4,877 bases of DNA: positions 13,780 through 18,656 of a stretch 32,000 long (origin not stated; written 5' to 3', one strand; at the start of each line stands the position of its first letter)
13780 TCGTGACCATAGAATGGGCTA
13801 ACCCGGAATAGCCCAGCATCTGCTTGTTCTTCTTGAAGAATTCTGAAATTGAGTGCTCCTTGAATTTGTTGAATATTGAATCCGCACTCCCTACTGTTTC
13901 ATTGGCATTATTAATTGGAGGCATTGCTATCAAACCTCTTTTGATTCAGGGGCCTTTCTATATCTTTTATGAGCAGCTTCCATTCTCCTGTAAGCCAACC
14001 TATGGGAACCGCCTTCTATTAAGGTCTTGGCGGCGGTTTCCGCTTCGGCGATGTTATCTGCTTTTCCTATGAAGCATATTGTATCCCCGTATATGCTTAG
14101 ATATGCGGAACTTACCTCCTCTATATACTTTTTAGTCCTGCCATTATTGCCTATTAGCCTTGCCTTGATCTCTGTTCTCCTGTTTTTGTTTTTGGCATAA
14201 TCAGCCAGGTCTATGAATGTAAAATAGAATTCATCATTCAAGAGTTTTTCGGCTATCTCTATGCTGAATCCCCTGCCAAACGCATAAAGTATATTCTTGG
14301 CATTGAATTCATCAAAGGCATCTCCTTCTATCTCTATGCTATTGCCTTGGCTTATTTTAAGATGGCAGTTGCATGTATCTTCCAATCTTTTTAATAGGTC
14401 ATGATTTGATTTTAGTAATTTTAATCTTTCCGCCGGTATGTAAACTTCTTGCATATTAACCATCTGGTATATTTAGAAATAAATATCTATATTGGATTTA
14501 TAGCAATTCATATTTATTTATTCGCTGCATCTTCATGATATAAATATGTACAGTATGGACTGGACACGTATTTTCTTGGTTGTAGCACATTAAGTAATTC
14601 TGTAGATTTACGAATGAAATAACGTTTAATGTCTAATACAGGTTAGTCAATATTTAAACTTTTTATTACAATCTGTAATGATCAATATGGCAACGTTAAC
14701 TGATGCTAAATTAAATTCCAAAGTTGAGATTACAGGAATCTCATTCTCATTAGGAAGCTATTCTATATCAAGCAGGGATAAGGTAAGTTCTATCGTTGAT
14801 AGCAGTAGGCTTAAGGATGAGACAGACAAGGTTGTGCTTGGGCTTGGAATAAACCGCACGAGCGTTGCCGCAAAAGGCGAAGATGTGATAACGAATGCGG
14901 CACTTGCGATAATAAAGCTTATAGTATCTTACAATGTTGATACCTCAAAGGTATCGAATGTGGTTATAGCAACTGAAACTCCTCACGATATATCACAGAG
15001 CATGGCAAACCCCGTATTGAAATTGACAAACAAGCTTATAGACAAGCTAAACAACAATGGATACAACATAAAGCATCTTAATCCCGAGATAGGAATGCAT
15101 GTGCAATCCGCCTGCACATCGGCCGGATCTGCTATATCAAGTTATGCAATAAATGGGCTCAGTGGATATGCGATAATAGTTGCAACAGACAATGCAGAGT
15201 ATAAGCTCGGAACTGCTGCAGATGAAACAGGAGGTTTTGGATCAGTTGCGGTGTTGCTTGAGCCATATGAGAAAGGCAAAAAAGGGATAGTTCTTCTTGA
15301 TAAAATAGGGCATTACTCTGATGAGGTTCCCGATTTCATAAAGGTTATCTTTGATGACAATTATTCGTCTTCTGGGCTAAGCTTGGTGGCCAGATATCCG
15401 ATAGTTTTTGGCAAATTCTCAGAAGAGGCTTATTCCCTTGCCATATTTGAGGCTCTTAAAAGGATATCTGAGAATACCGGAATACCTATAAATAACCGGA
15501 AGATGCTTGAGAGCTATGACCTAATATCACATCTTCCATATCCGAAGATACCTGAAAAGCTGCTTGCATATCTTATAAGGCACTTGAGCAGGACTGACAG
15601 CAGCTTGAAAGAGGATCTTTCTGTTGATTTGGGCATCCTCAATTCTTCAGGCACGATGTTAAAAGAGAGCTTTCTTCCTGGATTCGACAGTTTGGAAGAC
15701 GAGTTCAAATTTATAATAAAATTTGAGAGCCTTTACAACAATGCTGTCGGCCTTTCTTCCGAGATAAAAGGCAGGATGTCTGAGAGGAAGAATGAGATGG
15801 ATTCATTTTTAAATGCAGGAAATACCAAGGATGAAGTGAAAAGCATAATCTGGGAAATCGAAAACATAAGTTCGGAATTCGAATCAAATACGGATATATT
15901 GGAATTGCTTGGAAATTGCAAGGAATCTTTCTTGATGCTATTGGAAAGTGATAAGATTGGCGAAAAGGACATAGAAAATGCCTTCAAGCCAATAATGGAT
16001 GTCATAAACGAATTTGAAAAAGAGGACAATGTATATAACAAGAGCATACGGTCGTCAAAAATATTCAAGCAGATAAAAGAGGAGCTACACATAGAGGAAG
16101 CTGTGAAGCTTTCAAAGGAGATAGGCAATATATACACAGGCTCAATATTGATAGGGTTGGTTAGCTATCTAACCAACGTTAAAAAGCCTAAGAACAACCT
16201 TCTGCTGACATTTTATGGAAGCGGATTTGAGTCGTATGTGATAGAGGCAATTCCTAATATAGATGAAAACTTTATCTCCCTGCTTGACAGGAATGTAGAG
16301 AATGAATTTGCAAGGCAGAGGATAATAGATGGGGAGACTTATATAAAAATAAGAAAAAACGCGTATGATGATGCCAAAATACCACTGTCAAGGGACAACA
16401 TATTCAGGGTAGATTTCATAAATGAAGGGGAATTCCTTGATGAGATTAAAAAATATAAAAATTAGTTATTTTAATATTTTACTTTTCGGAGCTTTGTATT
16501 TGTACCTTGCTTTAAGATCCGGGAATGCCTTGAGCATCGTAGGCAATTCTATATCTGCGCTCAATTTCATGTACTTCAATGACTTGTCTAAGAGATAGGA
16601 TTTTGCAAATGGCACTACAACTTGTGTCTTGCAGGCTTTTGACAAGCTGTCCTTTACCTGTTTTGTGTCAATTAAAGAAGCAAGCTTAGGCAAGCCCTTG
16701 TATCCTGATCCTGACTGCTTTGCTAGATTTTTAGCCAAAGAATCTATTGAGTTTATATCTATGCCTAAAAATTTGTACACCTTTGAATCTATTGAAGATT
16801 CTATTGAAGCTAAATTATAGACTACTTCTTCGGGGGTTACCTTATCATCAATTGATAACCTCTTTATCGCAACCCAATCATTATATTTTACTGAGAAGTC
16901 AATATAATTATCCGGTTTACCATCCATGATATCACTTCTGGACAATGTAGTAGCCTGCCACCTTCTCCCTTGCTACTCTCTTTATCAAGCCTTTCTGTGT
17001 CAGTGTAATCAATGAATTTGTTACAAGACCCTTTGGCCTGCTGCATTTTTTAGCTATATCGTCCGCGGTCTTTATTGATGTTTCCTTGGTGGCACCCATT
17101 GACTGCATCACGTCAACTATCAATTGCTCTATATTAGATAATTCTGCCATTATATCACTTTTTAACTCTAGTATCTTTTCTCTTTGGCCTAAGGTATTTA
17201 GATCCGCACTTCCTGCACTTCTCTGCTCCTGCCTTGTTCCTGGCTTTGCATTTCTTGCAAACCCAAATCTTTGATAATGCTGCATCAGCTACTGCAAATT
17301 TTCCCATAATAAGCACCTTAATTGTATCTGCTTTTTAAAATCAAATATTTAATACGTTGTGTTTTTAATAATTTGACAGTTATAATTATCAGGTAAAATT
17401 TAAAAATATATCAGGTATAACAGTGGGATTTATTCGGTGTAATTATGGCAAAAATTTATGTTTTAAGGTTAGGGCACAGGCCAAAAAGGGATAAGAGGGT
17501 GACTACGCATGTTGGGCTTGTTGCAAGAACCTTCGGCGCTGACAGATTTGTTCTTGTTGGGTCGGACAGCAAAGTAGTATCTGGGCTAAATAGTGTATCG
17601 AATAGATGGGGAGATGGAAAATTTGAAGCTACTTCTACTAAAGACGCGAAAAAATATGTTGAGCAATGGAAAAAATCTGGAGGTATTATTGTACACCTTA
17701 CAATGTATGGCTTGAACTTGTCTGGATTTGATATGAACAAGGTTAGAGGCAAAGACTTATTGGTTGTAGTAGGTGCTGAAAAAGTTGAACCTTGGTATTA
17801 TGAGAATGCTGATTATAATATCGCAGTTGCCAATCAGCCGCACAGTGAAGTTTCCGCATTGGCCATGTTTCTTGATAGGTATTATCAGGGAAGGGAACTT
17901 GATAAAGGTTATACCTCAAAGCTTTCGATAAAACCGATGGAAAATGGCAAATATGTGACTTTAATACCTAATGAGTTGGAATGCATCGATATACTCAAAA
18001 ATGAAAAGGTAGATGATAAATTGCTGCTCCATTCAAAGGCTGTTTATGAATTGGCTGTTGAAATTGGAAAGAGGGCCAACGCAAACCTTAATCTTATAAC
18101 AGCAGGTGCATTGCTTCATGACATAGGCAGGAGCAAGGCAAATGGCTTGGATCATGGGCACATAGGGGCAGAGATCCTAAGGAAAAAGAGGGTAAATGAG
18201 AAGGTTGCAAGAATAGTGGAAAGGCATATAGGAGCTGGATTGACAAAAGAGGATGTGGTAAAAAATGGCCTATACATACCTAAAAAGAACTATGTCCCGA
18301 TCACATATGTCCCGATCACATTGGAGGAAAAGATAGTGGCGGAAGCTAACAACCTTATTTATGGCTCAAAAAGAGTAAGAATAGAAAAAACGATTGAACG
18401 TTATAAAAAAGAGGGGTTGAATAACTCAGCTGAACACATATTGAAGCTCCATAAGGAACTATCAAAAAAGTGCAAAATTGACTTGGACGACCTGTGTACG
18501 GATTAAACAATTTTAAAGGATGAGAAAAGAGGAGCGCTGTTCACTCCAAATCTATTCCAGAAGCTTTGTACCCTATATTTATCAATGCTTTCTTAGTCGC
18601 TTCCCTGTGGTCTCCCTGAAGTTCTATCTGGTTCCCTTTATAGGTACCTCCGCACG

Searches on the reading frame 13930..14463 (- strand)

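Call 94: search_protein_families(library=pfam, proteins=[window:13930-14463:-], max_evalue=0.0001)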
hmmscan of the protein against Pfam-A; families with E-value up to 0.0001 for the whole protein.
window:13930-14463:- (177 aa): 2 families
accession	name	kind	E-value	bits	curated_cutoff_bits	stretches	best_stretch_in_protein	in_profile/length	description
PF21800.4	KH_KRR1_2nd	-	1.1e-11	45.1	27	1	83-143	5-65/91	KRR1 small subunit processome component, second KH domain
PF00013.35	KH_1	-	2.6e-06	27.5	21.5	0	102-142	13-61/66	KH domain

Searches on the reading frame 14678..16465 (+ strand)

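Call 94: search_protein_families(library=pfam, proteins=[window:14678-16465:+], max_evalue=0.0001)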
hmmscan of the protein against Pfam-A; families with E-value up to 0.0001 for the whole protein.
window:14678-16465:+ (595 aa): 2 families
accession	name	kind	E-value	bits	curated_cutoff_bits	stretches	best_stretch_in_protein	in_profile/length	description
PF08540.16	HMG_CoA_synt_C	-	5.1e-10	39.9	25.1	0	430-521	101-196/280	Hydroxymethylglutaryl-coenzyme A synthase C terminal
PF01154.23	HMG_CoA_synt_N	-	1.3e-09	38.7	25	1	48-196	31-171/174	Hydroxymethylglutaryl-coenzyme A synthase N terminal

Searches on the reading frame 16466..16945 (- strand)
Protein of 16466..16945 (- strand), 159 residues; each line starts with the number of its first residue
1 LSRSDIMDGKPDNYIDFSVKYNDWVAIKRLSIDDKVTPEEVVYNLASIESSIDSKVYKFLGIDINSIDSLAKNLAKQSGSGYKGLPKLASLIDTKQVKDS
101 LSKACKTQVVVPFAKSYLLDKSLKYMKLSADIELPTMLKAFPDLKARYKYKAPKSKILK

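Call 94: search_protein_families(library=pfam, proteins=[window:16466-16945:-], max_evalue=0.0001)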
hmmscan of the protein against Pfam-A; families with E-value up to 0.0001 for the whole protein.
window:16466-16945:- (159 aa): 1 family
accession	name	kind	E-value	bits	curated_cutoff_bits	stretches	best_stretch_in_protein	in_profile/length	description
PF10869.13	DUF2666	-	1.1e-10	42.4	23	1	13-135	2-126/135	Domain of unknown function (DUF2666)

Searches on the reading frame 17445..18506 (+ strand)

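Call 94: search_protein_families(library=pfam, proteins=[window:17445-18506:+], max_evalue=0.0001)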
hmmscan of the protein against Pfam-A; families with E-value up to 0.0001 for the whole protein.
window:17445-18506:+ (353 aa): 2 families
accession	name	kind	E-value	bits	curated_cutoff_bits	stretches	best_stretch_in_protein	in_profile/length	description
PF01994.21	Trm56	-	1.7e-41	141.3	25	1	55-171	1-118/119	tRNA ribose 2'-O-methyltransferase, aTrm56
PF01966.28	HD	-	8.9e-15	55.4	22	1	196-304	4-113/116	HD domain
